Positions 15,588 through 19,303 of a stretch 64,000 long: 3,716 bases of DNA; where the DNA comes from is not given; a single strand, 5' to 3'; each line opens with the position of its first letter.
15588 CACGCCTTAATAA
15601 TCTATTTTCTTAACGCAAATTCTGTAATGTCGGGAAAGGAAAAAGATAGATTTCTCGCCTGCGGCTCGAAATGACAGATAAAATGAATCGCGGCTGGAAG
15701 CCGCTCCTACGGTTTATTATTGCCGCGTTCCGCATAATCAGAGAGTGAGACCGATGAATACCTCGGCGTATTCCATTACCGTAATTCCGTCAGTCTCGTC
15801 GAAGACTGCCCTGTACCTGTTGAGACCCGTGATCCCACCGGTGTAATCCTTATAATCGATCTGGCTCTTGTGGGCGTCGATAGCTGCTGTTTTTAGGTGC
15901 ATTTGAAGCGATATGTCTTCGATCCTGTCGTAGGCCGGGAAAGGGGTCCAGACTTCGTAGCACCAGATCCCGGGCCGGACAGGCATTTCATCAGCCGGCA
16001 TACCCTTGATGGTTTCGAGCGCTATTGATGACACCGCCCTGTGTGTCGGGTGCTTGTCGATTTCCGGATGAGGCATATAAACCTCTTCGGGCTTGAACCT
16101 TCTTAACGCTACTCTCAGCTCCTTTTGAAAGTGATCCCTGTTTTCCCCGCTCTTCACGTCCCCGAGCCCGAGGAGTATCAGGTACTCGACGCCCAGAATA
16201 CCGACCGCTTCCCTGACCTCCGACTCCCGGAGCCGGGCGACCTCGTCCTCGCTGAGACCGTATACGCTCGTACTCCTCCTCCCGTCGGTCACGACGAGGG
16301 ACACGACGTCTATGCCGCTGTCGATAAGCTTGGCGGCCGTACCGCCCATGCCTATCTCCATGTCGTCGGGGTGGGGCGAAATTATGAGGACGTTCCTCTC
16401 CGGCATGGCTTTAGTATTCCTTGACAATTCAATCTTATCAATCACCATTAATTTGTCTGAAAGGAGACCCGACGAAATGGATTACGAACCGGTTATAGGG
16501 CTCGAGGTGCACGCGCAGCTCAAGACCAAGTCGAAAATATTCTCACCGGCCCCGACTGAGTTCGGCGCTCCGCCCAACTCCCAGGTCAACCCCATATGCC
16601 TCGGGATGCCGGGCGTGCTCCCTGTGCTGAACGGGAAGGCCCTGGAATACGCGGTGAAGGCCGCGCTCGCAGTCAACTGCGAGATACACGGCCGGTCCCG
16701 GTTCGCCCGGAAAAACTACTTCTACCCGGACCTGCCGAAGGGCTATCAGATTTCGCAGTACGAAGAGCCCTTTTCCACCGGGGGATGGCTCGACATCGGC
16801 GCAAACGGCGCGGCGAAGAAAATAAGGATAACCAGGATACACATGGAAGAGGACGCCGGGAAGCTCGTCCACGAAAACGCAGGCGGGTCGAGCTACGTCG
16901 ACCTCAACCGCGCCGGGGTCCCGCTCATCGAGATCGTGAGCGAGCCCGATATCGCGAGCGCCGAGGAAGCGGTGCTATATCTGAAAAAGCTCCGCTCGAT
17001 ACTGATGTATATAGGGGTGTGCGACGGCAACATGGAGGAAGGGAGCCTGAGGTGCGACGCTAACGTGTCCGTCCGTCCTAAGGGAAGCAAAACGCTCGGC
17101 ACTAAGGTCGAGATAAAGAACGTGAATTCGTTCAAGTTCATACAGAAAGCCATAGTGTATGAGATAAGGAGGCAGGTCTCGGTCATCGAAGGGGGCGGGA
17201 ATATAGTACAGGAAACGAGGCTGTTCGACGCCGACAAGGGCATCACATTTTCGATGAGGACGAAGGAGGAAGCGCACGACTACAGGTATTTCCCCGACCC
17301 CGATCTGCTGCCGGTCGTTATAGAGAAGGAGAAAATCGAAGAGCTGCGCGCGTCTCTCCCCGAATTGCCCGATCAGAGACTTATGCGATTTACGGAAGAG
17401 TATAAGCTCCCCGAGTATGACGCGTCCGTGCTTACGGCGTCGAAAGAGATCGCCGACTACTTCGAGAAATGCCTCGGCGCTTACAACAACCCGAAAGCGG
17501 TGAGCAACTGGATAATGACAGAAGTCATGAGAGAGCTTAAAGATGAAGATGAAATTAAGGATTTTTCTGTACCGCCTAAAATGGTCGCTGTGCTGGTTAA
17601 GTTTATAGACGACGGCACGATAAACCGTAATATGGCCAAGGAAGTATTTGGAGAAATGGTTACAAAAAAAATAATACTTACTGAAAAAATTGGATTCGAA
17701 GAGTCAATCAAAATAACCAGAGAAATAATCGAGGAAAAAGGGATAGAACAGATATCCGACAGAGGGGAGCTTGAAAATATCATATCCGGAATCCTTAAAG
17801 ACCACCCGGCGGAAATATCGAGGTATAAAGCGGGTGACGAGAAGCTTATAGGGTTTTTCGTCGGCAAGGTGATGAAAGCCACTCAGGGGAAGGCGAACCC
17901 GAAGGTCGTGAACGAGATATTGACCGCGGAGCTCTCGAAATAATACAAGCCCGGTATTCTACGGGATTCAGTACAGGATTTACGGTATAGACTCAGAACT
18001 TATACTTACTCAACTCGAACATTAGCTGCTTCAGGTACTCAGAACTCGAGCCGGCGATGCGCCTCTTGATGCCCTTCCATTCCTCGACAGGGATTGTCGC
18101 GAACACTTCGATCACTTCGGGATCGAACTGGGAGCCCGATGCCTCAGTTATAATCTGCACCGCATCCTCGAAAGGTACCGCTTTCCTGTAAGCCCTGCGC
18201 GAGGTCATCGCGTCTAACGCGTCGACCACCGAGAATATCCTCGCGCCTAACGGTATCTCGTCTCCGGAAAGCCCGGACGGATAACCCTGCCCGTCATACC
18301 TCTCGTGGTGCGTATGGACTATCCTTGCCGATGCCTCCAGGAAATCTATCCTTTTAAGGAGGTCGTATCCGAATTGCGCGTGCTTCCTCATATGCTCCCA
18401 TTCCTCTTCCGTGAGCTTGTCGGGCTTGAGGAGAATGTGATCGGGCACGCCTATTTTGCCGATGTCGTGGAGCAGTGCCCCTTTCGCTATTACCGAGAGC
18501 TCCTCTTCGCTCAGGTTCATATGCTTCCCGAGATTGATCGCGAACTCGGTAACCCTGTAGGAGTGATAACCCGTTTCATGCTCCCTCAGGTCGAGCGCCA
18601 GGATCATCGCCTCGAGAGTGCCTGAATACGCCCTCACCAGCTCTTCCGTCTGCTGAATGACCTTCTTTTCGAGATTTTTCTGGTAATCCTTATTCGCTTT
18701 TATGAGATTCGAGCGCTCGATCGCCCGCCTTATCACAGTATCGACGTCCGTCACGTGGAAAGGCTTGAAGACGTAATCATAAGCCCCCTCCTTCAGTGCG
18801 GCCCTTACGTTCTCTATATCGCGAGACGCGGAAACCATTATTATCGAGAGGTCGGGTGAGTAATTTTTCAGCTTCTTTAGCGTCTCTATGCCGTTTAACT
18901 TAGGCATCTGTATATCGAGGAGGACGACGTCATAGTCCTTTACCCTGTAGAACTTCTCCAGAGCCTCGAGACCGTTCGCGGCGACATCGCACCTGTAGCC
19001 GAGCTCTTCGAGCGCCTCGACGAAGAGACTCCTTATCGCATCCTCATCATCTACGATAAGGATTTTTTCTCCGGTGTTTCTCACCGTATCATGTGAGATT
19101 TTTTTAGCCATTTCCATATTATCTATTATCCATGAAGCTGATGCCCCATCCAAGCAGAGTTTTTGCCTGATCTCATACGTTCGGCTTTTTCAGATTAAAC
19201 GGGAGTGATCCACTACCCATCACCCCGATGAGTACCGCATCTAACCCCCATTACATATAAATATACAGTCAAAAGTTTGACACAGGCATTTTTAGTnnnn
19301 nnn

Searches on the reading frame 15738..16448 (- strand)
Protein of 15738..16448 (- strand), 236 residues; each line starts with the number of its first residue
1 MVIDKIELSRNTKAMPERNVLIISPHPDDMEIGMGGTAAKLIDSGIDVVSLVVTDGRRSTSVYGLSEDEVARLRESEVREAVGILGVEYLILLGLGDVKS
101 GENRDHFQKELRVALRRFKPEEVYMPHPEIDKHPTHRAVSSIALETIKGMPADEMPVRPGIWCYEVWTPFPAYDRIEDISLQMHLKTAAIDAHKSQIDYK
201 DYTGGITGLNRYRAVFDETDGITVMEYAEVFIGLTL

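Call 92: search_protein_families(library=pfam, proteins=[window:15738-16448:-], max_evalue=0.00001)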
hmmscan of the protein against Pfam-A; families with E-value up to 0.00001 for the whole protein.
window:15738-16448:- (236 aa): 1 family
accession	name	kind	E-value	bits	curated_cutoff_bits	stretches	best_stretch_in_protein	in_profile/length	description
PF02585.22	PIG-L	-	2.6e-27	96.3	28.2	1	21-145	1-127/129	GlcNAc-PI de-N-acetylase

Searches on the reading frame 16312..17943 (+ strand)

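Call 92: search_protein_families(library=pfam, proteins=[window:16312-17943:+], max_evalue=0.00001)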
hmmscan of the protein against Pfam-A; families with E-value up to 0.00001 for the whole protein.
window:16312-17943:+ (543 aa): 2 families
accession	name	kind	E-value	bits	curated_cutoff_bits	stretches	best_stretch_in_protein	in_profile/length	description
PF02934.20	GatB_N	-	8.7e-128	425.7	23.4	1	61-343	2-277/277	GatB/GatE catalytic domain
PF02637.23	GatB_Yqey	-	2.1e-45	154.7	27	1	382-541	1-148/148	GatB domain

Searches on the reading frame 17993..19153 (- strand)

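Call 92: search_protein_families(library=pfam, proteins=[window:17993-19153:-], max_evalue=0.00001)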
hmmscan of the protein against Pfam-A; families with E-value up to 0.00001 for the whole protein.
window:17993-19153:- (386 aa): 3 families
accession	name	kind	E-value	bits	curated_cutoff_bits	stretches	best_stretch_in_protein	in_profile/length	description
PF13487.12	HD_5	-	4.1e-38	131.2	27.2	1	186-347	6-170/170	HD domain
PF00072.30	Response_reg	-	3.3e-30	104.9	30.2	1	31-140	1-109/111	Response regulator receiver domain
PF01966.28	HD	-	1.3e-23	84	22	1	195-316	2-116/116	HD domain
